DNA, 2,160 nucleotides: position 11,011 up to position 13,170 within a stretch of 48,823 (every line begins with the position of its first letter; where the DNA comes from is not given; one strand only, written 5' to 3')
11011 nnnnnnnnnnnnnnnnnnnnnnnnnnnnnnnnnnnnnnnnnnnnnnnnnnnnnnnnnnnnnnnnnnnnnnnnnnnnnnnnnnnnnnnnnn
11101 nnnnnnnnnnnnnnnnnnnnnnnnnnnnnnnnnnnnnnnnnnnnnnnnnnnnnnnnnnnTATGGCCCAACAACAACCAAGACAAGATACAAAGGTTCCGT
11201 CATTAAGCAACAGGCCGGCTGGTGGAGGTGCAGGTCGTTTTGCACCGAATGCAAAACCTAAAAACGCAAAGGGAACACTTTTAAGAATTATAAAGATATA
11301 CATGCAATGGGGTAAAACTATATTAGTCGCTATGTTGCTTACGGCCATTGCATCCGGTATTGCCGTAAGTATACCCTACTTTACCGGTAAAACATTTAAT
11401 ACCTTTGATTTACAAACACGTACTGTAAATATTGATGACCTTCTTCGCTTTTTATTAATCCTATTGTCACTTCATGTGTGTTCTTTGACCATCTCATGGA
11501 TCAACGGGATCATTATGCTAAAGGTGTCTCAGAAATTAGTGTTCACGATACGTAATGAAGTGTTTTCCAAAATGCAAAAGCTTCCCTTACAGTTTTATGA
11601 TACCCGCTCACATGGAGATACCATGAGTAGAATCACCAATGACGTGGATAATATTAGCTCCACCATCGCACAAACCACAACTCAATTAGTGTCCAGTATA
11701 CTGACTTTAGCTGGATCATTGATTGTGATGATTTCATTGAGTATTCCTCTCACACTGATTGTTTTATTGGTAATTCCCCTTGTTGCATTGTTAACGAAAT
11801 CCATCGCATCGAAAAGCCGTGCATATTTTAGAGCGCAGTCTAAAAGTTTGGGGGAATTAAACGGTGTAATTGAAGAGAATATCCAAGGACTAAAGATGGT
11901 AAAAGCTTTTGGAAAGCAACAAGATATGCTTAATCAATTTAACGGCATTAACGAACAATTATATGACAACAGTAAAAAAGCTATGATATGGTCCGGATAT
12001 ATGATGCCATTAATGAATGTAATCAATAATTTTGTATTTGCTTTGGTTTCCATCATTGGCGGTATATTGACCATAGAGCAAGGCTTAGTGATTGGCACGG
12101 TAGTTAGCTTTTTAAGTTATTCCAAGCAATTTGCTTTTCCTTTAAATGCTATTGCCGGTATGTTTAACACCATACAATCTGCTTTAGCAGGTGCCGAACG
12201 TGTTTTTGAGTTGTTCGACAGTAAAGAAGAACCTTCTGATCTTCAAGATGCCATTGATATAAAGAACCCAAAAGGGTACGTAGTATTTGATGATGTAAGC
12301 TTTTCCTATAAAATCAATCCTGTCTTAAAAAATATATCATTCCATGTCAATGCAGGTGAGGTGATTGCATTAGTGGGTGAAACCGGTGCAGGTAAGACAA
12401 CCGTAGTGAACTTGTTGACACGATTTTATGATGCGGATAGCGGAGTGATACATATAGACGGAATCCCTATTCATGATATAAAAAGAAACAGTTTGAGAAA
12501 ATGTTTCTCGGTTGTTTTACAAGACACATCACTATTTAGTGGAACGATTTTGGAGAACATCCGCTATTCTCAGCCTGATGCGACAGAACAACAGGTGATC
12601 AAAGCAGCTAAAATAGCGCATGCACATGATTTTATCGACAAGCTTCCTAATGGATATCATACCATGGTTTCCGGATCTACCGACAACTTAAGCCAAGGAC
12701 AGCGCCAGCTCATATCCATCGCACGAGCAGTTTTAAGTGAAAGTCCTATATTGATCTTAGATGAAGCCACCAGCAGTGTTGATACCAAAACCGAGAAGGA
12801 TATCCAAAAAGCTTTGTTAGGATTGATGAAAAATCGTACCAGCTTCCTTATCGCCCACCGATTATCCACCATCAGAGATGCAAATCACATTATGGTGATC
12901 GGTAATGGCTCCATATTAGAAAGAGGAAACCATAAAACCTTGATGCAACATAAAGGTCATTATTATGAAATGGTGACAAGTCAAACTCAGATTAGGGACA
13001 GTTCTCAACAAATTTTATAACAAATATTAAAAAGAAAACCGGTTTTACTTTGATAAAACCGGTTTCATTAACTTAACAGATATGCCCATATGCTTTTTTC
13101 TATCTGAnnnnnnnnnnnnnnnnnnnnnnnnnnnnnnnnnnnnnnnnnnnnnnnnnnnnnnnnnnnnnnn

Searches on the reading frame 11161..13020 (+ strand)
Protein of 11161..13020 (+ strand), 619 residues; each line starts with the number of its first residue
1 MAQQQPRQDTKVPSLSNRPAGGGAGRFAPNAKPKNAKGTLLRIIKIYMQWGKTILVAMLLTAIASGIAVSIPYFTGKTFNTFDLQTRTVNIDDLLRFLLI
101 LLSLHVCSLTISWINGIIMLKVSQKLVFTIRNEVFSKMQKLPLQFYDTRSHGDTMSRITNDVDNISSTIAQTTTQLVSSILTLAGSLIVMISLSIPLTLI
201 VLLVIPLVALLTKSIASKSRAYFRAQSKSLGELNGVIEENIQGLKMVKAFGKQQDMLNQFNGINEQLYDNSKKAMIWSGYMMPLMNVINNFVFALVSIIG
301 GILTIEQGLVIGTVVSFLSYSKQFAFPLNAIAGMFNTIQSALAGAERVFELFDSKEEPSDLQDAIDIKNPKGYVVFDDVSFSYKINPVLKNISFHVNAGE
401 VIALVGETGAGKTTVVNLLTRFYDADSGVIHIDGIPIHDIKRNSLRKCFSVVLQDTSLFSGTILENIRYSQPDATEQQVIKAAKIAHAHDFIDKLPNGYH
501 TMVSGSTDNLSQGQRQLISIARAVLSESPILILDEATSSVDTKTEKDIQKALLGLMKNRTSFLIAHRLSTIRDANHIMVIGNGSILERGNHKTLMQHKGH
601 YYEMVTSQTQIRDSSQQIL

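Call 9: search_protein_families(library=pfam, proteins=[window:11161-13020:+], max_evalue=0.01)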
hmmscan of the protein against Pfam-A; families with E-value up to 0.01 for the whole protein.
window:11161-13020:+ (619 aa): 16 families
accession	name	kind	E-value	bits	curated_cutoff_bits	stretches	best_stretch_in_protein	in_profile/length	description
PF00664.28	ABC_membrane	-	2.1e-54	185.5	28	1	55-327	2-273/274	ABC transporter transmembrane region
PF00005.33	ABC_tran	-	4.1e-33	115.3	25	1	389-538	1-137/137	ABC transporter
PF13401.12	AAA_22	-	5.4e-06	27.2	27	1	400-536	6-93/130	AAA domain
PF06472.20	ABC_membrane_2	-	3e-05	24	24.4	1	55-228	18-191/269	ABC transporter transmembrane region 2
PF02463.25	SMC_N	-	8.8e-05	22.5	40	1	507-579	134-210/220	RecF/RecN/SMC N terminal domain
PF20720.3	nSTAND3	-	0.00045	20.4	27.2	0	394-434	12-53/155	Novel STAND NTPase 3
PF09818.15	ABC_ATPase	-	0.00045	19.8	23.2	1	488-591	137-242/283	P-loop domain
PF02367.23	TsaE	-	0.0011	19.3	26.6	0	390-424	12-46/128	Threonylcarbamoyl adenosine biosynthesis protein TsaE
PF00004.35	AAA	-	0.0019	19.1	21.2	0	403-579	2-104/131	ATPase family associated with various cellular activities (AAA)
PF13481.12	AAA_25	-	0.0037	17.3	27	0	384-416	18-50/195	AAA domain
PF06414.18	Zeta_toxin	-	0.0048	16.8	22.3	0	401-433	18-50/199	Zeta toxin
PF13479.12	AAA_24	-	0.0053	17.1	27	0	401-511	4-77/195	AAA domain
PF13191.12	AAA_16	-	0.0054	17.7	32.6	0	399-430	24-56/167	AAA ATPase domain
PF07728.20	AAA_5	-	0.0058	17.1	22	0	404-424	4-24/139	AAA domain (dynein-related subfamily)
PF13175.12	AAA_15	-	0.0082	16.2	32.1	0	396-495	19-118/374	AAA ATPase domain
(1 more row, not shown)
